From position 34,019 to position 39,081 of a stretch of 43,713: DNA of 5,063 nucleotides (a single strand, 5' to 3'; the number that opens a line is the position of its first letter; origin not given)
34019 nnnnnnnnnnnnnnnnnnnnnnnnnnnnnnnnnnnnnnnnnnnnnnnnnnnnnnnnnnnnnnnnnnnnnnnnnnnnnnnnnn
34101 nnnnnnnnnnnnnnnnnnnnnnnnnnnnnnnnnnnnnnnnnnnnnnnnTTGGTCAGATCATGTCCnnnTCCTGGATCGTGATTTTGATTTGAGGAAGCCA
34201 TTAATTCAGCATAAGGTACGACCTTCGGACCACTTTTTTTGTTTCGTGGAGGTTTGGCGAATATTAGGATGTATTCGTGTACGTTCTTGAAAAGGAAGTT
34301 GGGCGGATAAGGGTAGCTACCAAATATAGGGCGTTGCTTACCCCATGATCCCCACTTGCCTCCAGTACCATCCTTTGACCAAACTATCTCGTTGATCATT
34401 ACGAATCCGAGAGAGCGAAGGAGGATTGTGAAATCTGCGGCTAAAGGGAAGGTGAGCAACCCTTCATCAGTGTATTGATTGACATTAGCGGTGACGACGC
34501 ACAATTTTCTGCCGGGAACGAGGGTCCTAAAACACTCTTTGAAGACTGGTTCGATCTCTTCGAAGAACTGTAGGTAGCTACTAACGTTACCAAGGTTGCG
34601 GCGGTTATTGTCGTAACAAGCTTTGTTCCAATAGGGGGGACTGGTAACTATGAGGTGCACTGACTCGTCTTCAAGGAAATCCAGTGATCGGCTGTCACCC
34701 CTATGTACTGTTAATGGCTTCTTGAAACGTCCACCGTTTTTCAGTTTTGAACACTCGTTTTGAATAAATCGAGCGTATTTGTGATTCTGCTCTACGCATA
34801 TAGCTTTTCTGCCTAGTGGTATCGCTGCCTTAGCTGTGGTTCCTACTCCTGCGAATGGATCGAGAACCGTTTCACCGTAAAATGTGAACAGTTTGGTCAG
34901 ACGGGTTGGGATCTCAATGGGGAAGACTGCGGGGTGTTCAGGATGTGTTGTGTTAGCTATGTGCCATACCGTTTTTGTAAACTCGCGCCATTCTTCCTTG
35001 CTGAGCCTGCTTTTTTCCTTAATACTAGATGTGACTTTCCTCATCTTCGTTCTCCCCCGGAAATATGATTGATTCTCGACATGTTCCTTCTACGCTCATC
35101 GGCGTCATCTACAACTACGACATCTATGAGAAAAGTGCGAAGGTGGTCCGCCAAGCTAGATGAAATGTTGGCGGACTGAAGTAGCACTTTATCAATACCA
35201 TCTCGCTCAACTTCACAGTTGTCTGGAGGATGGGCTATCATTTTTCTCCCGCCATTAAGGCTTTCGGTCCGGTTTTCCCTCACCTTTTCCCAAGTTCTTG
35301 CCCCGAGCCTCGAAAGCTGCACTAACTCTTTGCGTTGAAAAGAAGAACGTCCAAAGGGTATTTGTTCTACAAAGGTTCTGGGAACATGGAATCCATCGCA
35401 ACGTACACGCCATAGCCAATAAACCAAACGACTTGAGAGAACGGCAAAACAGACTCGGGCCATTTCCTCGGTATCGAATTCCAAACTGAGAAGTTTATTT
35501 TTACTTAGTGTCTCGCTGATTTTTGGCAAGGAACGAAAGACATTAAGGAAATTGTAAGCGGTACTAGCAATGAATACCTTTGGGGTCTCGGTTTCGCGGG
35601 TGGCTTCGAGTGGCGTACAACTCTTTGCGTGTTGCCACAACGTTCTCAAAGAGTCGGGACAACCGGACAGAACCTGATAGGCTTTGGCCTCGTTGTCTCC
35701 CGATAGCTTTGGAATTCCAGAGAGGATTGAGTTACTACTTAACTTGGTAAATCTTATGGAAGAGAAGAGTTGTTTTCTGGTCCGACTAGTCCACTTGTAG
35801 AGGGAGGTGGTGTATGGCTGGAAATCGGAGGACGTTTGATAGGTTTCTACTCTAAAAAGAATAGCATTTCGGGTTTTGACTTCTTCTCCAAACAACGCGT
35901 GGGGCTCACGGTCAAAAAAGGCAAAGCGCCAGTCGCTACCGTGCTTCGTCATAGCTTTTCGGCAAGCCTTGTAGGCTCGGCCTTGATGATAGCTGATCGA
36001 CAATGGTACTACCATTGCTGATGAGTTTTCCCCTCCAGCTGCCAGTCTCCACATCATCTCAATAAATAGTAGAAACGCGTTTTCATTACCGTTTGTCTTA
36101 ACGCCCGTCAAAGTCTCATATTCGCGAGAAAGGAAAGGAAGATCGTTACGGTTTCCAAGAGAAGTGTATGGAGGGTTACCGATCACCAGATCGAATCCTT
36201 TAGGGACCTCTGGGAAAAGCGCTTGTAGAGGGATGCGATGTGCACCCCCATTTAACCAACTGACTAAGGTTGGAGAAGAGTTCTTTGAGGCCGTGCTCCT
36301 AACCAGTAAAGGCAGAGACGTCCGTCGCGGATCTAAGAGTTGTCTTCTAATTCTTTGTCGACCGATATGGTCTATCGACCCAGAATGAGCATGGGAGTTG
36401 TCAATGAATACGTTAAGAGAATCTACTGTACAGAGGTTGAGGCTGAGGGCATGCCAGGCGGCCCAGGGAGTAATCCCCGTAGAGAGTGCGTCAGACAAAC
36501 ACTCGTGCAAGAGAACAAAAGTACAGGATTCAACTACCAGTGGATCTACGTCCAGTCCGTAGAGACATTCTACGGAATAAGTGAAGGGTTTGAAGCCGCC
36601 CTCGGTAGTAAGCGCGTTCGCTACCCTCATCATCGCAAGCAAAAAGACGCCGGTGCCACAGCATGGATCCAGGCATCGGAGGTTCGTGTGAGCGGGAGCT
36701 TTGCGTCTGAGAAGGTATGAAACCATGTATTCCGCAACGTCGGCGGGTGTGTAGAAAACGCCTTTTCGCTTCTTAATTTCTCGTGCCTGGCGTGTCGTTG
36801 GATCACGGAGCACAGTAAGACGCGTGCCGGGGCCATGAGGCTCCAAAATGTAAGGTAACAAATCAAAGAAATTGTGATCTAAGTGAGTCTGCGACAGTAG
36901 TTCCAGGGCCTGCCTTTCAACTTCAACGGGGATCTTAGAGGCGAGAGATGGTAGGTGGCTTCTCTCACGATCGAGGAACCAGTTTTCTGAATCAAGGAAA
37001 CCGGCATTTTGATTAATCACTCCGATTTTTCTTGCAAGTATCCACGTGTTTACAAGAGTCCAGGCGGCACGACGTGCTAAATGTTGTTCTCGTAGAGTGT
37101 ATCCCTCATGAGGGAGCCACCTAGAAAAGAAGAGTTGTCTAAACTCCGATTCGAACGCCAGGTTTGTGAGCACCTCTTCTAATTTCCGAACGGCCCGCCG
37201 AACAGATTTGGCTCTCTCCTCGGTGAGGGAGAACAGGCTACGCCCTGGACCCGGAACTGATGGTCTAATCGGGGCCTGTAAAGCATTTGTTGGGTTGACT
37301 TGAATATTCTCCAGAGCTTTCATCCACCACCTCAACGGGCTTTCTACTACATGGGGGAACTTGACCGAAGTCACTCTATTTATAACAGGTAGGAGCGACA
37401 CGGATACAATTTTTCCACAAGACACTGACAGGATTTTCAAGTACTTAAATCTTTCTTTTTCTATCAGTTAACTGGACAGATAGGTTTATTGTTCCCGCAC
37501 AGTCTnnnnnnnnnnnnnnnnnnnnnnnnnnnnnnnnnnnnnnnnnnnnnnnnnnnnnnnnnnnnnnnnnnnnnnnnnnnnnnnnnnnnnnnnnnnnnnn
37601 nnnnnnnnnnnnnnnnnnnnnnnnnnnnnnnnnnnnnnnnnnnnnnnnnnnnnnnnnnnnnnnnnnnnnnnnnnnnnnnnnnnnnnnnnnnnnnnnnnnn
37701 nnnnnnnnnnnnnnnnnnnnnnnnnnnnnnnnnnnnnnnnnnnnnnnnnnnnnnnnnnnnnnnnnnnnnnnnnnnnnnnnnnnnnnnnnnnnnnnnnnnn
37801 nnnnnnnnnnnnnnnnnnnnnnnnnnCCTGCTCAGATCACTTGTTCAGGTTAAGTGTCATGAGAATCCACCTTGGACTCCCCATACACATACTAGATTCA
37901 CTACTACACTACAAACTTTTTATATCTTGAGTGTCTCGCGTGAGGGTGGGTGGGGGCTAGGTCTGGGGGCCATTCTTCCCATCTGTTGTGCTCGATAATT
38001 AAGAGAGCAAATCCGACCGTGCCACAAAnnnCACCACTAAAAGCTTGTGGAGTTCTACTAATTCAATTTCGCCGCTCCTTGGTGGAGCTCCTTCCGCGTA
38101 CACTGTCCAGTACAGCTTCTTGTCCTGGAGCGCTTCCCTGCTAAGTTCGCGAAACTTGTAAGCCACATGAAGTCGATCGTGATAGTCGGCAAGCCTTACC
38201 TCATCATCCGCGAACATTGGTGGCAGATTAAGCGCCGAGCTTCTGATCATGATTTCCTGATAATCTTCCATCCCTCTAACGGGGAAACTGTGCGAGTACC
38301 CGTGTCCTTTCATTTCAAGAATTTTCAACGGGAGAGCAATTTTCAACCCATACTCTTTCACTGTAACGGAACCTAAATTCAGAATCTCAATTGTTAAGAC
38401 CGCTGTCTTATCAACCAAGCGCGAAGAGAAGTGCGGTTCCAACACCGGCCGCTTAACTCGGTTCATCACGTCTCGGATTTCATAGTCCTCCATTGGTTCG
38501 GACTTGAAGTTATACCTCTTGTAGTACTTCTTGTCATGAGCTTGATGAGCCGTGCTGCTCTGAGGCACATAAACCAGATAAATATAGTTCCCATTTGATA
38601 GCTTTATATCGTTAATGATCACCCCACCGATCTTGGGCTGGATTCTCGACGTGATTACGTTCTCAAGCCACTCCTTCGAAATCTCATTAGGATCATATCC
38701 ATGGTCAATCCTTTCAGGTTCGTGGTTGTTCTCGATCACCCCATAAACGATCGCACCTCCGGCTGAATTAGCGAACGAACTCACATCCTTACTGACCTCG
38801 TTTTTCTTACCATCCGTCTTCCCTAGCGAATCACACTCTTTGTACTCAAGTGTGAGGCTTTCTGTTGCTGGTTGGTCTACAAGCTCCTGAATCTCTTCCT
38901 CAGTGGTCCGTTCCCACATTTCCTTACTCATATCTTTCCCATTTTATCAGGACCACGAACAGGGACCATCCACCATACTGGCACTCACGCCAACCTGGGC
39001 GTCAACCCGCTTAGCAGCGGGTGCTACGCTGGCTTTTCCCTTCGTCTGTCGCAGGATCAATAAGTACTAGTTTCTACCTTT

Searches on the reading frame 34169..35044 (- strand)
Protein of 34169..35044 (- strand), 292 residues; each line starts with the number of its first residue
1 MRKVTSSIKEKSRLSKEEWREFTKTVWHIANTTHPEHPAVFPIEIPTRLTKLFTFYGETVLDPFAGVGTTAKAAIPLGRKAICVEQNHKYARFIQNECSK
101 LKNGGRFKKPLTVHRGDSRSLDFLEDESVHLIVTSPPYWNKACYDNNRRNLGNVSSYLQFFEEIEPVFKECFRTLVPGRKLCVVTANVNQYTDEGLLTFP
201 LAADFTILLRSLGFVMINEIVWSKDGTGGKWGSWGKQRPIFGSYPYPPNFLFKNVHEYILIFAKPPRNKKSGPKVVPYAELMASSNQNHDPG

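Call 97: search_protein_families(library=pfam, proteins=[window:34169-35044:-], max_evalue=0.001)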
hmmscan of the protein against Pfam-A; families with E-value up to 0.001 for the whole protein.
window:34169-35044:- (292 aa): 2 families
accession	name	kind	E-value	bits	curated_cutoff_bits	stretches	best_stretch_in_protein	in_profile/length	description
PF01555.25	N6_N4_Mtase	-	2.1e-36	126.4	26.7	2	7-95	121-220/221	DNA methylase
PF03602.21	Cons_hypoth95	-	5.8e-06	26.5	24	1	57-148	42-133/182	Conserved hypothetical protein 95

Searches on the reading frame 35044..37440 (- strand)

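Call 3: search_protein_families(library=pfam, proteins=[window:35044-37440:-], max_evalue=0.1)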
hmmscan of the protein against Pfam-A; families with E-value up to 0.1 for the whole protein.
window:35044-37440:- (799 aa): 3 families
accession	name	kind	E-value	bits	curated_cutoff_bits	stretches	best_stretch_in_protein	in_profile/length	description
PF07669.17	Eco57I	-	6.1e-12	46.4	25.3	1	291-500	1-156/171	Eco57I restriction-modification methylase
PF02384.22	N6_Mtase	-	1.1e-09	38.5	20.4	1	218-276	17-70/311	N-6 DNA Methylase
PF01170.24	UPF0020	-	0.076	13.1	22.3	0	244-306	20-92/197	RMKL-like, methyltransferase domain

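Call 4: search_protein_families(library=padloc, proteins=[window:35044-37440:-], max_evalue=0.1)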
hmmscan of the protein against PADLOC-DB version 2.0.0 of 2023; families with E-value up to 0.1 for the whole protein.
window:35044-37440:- (799 aa): 57 families (the best 25 are shown)
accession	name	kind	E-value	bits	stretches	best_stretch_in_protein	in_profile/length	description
PDLC03335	MTase_II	-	7.2e-15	52.6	2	221-357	74-197/607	Type II methyltransferase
PDLC03338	MTase_II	-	1.2e-11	42.1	2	220-310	123-213/604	Type II methyltransferase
PDLC03348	MTase_II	-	1.6e-11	41.4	2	220-317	214-316/727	Type II methyltransferase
PDLC04134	mad2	-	1.4e-10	38.7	1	222-502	266-418/492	mads_2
PDLC03267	MTase_II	-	5.5e-09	33.5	1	222-272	9-54/539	Type II methyltransferase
PDLC03227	MTase_II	-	1.3e-08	32.2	2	215-280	16-76/494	Type II methyltransferase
PDLC03248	MTase_II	-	1.8e-08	31.6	2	223-272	6-50/521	Type II methyltransferase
PDLC03021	MTase_I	-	3.8e-08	30.6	2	225-313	162-249/491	Type I methyltransferase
PDLC03226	MTase_II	-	9.6e-08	29.1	1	221-278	11-69/579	Type II methyltransferase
PDLC03219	MTase_II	-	1.2e-07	28.4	2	483-697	214-414/504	Type II methyltransferase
PDLC03311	MTase_II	-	1.1e-06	25.6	1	223-300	13-73/464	Type II methyltransferase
PDLC03026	MTase_I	-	1.2e-06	26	2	217-274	133-185/487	Type I methyltransferase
PDLC02529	PglX|PglXI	-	2.4e-06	23.5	1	228-472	201-409/1189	PglX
PDLC03624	REase_MTase_IIG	-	2.6e-06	23.6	1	409-498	527-617/1271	Type IIG restriction enzyme-methyltransferase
PDLC03293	MTase_II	-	3.8e-06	23.9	2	221-271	11-56/427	Type II methyltransferase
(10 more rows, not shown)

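Call 5: search_protein_families(library=ncbifam, proteins=[window:35044-37440:-], max_evalue=0.1)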
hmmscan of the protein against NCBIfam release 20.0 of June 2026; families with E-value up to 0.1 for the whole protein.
window:35044-37440:- (799 aa): 6 families
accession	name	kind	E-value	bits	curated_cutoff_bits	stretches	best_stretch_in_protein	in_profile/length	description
TIGR02987.1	met_A_Alw26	exception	2.3e-10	39.8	353.5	1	224-428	1-125/523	Alw26I/Eco31I/Esp3I family type II restriction adenine-specific DNA-methyltransferase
NF047738.1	antiphage_MADS2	equivalog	1.6e-06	26.7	720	1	221-273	305-352/654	methylation-associated defense system DNA methyltransferase MAD2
NF033451.1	BREX_2_MTaseX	equivalog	0.0002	19.2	400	1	221-345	190-318/1185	BREX-2 system adenine-specific DNA-methyltransferase PglX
TIGR03534.1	RF_mod_PrmC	equivalog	0.00039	20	199.1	0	236-273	73-109/253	peptide chain release factor N(5)-glutamine methyltransferase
TIGR00497.1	hsdM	equivalog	0.00096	18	242.75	1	219-274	192-244/515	type I restriction-modification system subunit M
NF033455.1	BREX_6_MTaseX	exception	0.011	13.3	900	0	415-443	554-582/1319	BREX-6 system adenine-specific DNA-methyltransferase PglX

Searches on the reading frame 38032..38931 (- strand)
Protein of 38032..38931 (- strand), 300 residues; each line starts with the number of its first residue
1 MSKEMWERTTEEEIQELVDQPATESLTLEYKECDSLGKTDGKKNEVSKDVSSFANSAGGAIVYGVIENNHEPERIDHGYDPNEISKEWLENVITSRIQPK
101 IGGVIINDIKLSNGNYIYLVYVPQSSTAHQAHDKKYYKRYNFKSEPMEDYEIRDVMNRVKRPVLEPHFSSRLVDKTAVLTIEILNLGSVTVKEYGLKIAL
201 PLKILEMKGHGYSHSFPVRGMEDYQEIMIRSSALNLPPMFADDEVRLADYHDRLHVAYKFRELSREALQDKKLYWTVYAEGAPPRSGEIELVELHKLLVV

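Call 3: search_protein_families(library=pfam, proteins=[window:38032-38931:-], max_evalue=0.1)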
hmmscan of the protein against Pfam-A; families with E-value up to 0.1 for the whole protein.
window:38032-38931:- (300 aa): 1 family
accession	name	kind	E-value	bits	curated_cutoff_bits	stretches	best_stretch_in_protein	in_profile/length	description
PF04326.19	SLFN_AlbA_2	-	3e-18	66.9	25.3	1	24-147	1-117/118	Schlafen, AlbA_2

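Call 4: search_protein_families(library=padloc, proteins=[window:38032-38931:-], max_evalue=0.1)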
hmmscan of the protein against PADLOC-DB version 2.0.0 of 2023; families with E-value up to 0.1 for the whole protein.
window:38032-38931:- (300 aa): 0 families

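Call 5: search_protein_families(library=ncbifam, proteins=[window:38032-38931:-], max_evalue=0.1)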
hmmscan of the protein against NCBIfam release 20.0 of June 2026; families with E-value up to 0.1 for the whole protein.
window:38032-38931:- (300 aa): 0 families
